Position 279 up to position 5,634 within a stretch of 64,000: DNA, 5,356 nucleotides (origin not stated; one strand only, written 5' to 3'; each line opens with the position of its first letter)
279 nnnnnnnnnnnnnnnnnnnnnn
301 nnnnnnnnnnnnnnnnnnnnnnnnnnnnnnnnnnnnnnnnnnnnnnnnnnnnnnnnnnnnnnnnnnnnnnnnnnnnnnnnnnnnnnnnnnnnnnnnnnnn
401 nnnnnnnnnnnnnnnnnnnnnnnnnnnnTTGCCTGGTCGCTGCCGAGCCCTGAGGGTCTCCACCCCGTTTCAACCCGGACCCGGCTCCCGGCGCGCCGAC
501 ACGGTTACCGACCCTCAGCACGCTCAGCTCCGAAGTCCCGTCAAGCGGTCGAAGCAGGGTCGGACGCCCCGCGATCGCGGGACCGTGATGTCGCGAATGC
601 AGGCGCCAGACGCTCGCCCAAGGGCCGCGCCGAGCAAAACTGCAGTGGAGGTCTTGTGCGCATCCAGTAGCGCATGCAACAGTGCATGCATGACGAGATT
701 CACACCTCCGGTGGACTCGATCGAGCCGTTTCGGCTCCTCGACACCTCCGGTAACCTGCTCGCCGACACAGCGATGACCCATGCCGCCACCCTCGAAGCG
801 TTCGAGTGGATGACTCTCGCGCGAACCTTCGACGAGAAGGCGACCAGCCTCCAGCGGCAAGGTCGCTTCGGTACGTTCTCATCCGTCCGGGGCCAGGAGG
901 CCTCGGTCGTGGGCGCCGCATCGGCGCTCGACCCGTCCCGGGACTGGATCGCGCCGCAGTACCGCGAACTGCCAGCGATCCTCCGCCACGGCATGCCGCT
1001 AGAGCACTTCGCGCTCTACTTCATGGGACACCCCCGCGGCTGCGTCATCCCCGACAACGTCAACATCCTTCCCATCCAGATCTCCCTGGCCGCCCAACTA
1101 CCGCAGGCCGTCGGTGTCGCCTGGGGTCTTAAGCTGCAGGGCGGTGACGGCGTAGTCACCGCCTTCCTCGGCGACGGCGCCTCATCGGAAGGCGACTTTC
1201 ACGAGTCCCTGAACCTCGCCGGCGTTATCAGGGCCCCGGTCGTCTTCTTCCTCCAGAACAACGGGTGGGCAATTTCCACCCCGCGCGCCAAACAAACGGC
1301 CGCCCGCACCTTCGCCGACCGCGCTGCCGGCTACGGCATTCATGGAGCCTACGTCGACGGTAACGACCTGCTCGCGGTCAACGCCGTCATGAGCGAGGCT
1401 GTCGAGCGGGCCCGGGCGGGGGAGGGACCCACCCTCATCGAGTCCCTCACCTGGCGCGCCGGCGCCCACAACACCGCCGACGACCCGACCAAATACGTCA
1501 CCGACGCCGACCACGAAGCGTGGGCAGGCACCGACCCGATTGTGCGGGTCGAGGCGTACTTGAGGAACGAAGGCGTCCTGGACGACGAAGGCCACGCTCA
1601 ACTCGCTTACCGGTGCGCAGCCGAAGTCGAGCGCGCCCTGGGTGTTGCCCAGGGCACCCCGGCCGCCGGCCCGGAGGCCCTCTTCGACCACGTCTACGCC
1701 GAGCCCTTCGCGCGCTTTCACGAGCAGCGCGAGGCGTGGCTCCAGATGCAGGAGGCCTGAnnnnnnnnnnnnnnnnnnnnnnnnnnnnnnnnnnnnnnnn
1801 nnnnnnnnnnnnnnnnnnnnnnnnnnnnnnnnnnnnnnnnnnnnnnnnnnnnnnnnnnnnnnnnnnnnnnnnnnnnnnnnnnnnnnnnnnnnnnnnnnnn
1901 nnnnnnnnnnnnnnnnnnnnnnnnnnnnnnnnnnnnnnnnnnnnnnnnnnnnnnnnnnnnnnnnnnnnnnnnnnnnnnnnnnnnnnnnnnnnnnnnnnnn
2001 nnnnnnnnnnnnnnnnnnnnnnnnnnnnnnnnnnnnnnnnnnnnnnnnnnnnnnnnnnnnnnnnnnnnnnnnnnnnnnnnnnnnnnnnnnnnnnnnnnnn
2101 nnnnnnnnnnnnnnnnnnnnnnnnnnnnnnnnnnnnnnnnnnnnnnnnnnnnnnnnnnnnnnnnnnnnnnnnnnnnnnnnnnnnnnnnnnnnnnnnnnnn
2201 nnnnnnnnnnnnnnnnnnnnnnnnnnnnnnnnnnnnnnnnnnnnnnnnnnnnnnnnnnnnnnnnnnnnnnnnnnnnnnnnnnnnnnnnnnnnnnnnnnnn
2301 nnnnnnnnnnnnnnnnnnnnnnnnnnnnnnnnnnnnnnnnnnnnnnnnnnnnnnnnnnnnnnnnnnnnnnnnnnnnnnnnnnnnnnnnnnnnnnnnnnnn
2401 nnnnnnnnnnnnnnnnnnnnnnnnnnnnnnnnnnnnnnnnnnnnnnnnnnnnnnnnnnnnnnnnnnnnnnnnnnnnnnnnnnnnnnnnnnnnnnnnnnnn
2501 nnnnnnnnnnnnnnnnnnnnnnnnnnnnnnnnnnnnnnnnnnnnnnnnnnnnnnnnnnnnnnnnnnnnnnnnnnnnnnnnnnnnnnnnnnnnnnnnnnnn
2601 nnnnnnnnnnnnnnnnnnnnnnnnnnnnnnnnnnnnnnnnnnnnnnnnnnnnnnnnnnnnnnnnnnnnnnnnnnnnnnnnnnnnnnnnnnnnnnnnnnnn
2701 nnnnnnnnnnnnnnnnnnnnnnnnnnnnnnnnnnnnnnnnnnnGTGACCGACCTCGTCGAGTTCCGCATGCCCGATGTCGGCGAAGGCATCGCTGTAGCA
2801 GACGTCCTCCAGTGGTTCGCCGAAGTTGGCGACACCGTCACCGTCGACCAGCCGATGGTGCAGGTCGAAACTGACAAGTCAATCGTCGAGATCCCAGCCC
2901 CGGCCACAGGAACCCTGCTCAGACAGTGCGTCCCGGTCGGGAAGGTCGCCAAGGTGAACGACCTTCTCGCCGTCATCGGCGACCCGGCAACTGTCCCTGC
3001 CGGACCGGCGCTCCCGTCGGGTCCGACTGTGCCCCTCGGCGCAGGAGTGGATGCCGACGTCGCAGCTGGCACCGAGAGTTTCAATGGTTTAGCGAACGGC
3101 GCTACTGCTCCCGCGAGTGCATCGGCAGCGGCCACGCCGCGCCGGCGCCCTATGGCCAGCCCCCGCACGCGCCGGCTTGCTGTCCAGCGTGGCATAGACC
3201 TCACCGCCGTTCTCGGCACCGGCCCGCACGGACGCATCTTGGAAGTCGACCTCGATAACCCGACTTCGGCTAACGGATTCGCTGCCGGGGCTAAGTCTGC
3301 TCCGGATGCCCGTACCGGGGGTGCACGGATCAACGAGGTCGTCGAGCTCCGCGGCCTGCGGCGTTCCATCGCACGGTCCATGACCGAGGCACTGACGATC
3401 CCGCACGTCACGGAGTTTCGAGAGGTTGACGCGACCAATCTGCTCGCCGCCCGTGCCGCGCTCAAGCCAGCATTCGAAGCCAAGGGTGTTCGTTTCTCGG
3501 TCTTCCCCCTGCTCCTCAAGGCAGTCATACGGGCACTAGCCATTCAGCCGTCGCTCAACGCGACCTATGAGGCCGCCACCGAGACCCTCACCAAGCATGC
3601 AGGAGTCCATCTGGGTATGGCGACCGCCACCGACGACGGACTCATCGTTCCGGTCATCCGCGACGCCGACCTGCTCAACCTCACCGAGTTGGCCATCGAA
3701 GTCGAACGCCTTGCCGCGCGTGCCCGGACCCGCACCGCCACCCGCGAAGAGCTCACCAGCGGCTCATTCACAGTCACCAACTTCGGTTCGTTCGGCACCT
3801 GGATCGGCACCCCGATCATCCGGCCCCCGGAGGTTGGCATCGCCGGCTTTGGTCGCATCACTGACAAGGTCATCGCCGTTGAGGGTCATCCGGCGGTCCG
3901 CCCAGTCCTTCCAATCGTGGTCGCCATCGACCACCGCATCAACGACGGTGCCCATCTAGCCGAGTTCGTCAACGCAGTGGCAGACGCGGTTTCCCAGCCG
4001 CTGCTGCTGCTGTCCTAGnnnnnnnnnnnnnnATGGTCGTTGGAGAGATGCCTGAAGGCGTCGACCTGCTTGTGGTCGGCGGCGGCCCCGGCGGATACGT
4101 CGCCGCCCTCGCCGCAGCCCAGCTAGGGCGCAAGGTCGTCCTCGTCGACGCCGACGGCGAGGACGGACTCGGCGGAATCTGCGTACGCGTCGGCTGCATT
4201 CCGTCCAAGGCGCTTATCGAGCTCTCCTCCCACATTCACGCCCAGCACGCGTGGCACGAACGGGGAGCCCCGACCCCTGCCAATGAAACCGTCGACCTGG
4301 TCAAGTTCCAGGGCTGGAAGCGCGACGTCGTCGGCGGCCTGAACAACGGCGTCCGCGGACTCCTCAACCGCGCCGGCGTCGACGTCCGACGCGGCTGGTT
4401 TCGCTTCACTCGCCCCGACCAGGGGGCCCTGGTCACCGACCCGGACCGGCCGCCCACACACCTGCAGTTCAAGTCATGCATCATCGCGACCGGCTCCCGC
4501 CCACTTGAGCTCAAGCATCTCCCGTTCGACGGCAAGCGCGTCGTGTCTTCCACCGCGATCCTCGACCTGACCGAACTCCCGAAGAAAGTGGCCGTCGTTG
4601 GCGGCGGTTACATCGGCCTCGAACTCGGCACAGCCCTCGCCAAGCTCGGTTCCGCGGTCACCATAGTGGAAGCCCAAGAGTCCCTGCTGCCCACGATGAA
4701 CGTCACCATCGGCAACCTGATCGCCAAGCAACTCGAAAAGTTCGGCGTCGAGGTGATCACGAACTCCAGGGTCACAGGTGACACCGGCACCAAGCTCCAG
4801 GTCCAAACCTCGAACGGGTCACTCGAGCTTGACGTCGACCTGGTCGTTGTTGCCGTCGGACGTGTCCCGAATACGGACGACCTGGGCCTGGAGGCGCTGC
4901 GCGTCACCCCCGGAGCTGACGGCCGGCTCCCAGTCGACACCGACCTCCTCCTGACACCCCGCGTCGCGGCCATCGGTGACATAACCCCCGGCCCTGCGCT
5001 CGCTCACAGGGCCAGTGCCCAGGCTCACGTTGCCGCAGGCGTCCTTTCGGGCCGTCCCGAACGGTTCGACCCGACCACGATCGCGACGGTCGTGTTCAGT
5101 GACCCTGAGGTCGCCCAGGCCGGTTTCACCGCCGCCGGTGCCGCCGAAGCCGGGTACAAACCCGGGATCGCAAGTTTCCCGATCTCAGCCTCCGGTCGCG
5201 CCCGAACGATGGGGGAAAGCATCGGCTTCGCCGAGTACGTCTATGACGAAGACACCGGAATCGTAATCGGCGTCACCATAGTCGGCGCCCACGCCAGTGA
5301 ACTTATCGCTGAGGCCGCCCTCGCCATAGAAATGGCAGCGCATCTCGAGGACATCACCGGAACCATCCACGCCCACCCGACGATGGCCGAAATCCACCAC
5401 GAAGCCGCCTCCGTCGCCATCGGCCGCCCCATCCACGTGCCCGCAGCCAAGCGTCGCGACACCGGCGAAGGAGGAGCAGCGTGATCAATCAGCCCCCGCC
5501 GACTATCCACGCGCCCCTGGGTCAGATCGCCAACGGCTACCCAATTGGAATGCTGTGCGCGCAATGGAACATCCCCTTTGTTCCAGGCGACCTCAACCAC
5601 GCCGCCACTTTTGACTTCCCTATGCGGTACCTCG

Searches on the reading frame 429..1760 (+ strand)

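Call 106: search_protein_families(library=pfam, proteins=[window:429-1760:+], max_evalue=0.00001)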
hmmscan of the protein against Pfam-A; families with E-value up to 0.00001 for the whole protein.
window:429-1760:+ (443 aa): 1 family
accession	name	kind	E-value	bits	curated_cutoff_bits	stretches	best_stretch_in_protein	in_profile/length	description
PF00676.26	E1_dh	-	1.4e-76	257.8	22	1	128-415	4-299/300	Dehydrogenase E1 component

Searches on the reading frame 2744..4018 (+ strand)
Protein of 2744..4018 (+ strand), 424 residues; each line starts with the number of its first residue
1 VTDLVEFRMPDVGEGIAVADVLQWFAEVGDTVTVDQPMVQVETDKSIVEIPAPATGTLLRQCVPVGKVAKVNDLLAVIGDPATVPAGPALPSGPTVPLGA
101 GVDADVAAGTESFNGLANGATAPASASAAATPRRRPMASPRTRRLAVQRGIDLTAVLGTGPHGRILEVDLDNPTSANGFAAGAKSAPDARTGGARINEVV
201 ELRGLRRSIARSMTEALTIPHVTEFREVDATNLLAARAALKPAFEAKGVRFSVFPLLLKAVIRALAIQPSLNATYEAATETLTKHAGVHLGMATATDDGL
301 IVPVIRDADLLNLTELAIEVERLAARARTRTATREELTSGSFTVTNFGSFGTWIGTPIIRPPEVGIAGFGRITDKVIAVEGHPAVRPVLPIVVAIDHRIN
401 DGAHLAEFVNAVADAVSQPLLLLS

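Call 106: search_protein_families(library=pfam, proteins=[window:2744-4018:+], max_evalue=0.00001)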
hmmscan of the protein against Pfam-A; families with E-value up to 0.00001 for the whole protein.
window:2744-4018:+ (424 aa): 3 families
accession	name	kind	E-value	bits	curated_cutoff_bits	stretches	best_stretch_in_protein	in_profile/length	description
PF00198.28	2-oxoacid_dh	-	4.6e-68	229.6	23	1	197-423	4-231/232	2-oxoacid dehydrogenases acyltransferase (catalytic domain)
PF00364.28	Biotin_lipoyl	-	8.2e-18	64.5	22.1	1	6-78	2-73/73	Biotin-requiring enzyme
PF02817.22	E3_binding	-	1.9e-11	44.4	23.7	1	137-170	2-35/36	e3 binding domain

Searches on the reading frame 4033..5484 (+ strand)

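Call 106: search_protein_families(library=pfam, proteins=[window:4033-5484:+], max_evalue=0.00001)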
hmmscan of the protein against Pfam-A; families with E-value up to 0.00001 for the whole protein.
window:4033-5484:+ (483 aa): 10 families
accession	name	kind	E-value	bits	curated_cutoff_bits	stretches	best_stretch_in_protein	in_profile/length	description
PF07992.20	Pyr_redox_2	-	8.8e-61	206.3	26.1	1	11-331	2-291/291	Pyridine nucleotide-disulphide oxidoreductase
PF02852.28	Pyr_redox_dim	-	9.5e-29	100.3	25.3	1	350-458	1-109/110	Pyridine nucleotide-disulphide oxidoreductase, dimerisation domain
PF00070.33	Pyr_redox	-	2.9e-20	73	22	1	185-255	1-71/82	Pyridine nucleotide-disulphide oxidoreductase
PF01266.30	DAO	-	1.5e-08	35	27.9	0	185-215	1-31/353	FAD dependent oxidoreductase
PF13738.12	Pyr_redox_3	-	2.7e-08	33.9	30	0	145-284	124-274/305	Pyridine nucleotide-disulphide oxidoreductase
PF12831.13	FAD_oxidored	-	3.3e-08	33.7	27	1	11-52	1-40/416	FAD dependent oxidoreductase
PF03721.20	UDPG_MGDP_dh_N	-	5.6e-08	33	27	1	184-260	1-77/187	UDP-glucose/GDP-mannose dehydrogenase family, NAD binding domain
PF01134.28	GIDA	-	1.9e-07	31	22.1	0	11-62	1-47/391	Glucose inhibited division protein A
PF13450.12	NAD_binding_8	-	3.8e-07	30.7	21.9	0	14-48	1-33/68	NAD(P)-binding Rossmann-like domain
PF01494.25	FAD_binding_3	-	1.7e-06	28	22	0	185-221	3-39/349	FAD binding domain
